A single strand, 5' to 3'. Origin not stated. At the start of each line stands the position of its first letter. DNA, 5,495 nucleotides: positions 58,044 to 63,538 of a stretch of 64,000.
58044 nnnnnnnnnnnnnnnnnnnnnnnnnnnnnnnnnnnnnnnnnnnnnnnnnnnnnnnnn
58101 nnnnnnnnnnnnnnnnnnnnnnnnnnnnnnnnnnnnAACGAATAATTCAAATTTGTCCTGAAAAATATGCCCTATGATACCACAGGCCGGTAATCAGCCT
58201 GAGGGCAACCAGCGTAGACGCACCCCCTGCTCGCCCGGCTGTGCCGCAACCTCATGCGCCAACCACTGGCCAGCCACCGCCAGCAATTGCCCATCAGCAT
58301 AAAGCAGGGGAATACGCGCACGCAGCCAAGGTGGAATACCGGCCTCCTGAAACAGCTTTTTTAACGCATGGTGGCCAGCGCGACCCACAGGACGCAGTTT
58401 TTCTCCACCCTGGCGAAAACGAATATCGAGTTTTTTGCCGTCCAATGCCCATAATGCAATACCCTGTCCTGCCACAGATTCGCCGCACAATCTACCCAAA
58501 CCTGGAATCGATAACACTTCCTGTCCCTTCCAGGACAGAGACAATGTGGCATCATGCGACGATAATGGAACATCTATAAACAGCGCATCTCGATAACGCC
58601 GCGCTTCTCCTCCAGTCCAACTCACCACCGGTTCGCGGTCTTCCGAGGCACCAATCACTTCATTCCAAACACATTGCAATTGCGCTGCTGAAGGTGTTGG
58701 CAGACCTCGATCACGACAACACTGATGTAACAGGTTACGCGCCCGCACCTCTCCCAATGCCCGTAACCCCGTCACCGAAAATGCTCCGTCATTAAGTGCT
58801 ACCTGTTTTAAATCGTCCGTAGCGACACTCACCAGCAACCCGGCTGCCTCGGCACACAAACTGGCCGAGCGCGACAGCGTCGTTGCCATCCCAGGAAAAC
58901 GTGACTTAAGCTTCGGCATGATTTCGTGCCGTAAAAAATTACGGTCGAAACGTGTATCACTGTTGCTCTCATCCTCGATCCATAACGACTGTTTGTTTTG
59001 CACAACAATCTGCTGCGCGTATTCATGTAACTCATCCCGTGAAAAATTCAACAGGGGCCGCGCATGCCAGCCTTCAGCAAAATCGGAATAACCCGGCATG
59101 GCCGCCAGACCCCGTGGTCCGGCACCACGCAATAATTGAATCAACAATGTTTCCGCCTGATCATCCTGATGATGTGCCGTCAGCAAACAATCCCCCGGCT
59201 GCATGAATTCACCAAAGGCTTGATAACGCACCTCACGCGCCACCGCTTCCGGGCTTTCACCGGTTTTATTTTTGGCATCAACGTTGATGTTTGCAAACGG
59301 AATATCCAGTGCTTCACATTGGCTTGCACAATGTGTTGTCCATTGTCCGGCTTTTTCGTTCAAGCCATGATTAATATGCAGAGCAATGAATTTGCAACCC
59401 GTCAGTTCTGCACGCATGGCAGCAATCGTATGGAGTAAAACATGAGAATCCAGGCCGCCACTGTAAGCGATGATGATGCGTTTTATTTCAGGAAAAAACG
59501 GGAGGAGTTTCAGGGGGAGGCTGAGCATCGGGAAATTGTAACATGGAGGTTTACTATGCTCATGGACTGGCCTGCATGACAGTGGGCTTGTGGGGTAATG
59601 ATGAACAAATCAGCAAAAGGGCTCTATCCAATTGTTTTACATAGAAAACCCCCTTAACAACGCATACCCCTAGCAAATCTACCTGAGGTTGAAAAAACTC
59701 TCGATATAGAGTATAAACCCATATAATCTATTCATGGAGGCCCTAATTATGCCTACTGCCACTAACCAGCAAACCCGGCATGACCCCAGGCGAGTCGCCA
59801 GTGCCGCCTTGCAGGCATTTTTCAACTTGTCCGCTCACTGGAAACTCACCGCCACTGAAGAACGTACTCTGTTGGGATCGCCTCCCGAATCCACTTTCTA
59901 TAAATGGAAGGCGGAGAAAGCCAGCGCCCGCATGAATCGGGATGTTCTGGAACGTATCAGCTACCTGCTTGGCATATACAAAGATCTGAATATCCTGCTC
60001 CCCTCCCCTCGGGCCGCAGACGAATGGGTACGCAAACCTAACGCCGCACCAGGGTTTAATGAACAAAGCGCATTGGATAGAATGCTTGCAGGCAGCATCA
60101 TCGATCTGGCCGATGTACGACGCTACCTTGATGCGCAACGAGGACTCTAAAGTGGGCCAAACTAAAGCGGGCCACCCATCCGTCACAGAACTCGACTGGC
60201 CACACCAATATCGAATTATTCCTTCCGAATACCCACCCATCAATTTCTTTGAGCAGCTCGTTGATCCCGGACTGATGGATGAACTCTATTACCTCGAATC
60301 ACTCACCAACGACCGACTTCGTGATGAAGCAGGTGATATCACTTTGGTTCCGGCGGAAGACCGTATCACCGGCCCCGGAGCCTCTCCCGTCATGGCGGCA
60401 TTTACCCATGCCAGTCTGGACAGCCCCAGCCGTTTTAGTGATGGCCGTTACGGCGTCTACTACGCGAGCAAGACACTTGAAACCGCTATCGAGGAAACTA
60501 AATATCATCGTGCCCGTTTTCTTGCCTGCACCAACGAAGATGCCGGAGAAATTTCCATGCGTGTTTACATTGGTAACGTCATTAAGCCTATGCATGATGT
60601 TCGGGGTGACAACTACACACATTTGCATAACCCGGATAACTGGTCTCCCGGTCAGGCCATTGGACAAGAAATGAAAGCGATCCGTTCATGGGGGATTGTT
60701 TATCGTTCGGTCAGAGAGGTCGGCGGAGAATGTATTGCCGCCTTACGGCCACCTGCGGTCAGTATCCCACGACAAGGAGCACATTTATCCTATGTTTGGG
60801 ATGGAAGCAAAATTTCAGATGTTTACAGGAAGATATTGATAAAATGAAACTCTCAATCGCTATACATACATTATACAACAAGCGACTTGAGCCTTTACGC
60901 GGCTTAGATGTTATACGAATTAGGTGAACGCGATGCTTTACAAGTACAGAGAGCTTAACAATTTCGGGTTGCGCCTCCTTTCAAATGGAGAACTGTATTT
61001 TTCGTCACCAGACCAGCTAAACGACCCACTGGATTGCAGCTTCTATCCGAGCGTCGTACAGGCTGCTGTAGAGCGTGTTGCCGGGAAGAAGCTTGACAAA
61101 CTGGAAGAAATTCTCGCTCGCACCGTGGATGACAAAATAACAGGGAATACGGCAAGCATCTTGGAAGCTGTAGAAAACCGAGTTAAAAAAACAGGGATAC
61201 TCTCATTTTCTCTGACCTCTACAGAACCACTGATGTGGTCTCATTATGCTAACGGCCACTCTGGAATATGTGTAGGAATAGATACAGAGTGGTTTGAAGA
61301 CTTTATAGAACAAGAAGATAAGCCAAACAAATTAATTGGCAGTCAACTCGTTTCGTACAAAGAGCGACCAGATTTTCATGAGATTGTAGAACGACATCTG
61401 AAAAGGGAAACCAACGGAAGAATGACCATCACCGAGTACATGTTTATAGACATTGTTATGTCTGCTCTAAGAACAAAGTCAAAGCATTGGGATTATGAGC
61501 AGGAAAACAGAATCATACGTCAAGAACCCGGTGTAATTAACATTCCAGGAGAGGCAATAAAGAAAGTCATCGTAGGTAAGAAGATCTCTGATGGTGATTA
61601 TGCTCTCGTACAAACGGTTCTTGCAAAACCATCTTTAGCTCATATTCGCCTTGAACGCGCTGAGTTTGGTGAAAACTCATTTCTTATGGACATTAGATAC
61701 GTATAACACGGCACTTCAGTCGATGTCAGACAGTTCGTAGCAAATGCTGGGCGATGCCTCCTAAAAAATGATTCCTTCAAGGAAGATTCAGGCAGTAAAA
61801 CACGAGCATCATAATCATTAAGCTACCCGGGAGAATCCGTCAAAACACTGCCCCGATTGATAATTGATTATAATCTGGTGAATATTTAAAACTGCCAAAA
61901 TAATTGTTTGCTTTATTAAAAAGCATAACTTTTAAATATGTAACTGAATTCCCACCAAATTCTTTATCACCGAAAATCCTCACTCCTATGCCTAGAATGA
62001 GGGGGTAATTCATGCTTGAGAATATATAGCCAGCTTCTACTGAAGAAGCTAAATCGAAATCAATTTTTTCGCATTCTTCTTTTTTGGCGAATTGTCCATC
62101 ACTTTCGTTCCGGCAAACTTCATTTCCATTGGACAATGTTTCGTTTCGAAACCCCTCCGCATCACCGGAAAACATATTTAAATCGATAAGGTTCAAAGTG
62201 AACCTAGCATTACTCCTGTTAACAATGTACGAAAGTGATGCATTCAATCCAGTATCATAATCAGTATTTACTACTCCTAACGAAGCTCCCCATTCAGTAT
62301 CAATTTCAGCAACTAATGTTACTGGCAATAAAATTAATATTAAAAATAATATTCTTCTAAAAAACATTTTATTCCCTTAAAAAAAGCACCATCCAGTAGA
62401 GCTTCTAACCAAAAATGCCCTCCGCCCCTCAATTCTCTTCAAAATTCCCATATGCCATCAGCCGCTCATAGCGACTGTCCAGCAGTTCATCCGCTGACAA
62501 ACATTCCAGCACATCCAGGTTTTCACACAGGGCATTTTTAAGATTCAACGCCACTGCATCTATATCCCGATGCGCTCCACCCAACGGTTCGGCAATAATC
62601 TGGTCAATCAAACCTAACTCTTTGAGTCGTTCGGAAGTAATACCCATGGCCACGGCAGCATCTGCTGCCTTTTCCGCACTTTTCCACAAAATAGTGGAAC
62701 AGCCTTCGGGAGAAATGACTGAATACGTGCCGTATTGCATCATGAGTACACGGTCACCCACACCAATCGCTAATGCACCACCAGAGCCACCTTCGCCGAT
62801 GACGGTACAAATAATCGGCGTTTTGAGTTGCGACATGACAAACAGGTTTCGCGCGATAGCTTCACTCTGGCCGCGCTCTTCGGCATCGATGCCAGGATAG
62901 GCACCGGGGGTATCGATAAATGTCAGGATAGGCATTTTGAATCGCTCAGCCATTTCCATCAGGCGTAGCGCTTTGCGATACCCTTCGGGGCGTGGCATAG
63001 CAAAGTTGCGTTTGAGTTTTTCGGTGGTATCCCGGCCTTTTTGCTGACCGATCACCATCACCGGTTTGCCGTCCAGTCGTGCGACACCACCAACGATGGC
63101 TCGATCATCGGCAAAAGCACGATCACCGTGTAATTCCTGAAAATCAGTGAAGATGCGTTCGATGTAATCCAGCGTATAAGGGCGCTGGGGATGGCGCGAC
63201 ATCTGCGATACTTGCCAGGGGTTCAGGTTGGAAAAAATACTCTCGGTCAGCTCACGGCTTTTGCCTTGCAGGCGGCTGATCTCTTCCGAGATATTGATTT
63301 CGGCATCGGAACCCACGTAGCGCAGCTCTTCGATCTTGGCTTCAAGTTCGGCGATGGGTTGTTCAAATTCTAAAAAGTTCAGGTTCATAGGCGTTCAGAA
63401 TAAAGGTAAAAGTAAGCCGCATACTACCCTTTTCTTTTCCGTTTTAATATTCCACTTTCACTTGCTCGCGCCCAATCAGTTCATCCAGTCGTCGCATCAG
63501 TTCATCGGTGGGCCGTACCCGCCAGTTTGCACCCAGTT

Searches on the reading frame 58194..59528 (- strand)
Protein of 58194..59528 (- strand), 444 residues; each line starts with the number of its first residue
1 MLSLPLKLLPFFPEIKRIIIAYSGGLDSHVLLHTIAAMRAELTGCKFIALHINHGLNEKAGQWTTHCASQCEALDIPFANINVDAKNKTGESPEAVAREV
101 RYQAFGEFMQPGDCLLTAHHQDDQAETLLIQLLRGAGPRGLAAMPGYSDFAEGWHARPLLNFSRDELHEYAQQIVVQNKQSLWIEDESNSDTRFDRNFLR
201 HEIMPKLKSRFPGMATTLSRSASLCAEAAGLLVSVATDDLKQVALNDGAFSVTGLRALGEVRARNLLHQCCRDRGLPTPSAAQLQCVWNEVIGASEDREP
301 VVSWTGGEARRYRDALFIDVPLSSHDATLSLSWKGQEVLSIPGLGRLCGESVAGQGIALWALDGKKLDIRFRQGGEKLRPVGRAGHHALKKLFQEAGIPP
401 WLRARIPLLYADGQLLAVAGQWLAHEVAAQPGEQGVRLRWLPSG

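Call 16: search_protein_families(library=ncbifam, proteins=[window:58194-59528:-])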
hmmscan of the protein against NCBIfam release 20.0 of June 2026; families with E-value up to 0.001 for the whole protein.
window:58194-59528:- (444 aa): 5 families
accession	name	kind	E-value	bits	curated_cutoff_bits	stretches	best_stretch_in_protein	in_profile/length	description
NF007942.0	PRK10660.1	equivalog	1.3e-114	383.4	606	1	14-440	16-434/439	tRNA lysidine(34) synthetase TilS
TIGR02432.1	lysidine_TilS_N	equivalog_domain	1.9e-50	171.4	93.6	1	17-205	1-189/189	tRNA lysidine(34) synthetase TilS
TIGR02433.1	lysidine_TilS_C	equivalog_domain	3e-20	71.4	20.2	1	367-412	1-46/47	tRNA lysidine(34) synthetase TilS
NF007972.0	PRK10696.1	equivalog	4.2e-05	23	272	0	117-173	149-204/295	tRNA 2-thiocytidine(32) synthetase TtcA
NF047749.1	tRNAThiolNcsA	equivalog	0.00038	19.7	500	0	16-135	54-186/322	tRNA 2-thiolation protein NcsA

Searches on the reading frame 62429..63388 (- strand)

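Call 16: search_protein_families(library=ncbifam, proteins=[window:62429-63388:-])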
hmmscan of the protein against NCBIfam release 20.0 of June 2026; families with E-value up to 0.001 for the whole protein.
window:62429-63388:- (319 aa): 6 families
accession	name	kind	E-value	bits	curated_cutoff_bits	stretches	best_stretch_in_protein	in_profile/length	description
TIGR00513.1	accA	equivalog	8.1e-160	531.5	319.3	1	1-318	1-318/321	acetyl-CoA carboxylase carboxyl transferase subunit alpha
NF004344.0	PRK05724.1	equivalog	1.8e-157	523.6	357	1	2-318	2-318/319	acetyl-CoA carboxylase carboxyltransferase subunit alpha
NF041504.1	AccA_sub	subfamily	1.6e-108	362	300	1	58-312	1-255/257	carboxyltransferase subunit alpha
NF008971.0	PRK12319.1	equivalog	5.3e-93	311.3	406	1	61-313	8-256/256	acetyl-CoA carboxylase carboxyl transferase subunit alpha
TIGR01117.1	mmdA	subfamily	1.9e-12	46.8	998.8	1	63-275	271-473/512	methylmalonyl-CoA decarboxylase subunit alpha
TIGR03134.1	malonate_gamma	equivalog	1.8e-08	34.2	237.15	1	80-286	10-226/258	biotin-independent malonate decarboxylase subunit gamma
